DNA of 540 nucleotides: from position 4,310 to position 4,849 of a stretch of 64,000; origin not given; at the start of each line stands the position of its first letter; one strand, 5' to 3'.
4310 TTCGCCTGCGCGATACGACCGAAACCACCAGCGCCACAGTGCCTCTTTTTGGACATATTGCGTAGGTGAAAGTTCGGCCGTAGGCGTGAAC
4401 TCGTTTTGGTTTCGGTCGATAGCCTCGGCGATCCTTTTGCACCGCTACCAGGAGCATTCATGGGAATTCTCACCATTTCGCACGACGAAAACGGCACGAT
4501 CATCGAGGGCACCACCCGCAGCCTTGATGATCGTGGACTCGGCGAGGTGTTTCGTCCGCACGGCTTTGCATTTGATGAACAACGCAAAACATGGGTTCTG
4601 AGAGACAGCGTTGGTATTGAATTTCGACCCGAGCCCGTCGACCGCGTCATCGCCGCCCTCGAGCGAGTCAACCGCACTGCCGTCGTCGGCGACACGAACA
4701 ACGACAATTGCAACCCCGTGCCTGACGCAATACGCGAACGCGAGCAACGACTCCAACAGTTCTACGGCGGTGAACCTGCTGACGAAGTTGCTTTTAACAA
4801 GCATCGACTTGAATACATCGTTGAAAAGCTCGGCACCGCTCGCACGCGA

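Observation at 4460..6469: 669-aa orphan protein between arc and dop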

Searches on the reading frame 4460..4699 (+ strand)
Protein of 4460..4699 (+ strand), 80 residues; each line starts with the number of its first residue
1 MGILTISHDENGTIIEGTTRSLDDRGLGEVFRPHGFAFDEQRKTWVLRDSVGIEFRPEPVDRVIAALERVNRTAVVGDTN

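Call 73: find_homologous_proteins(query=window:4460-4699:+, max_evalue=10)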
Query seq(80 aa): no candidate shares three 5-residue words with the query. No homologue found.
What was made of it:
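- Tried and rejected: The N-terminal 80 aa alone: no candidates (call 73).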
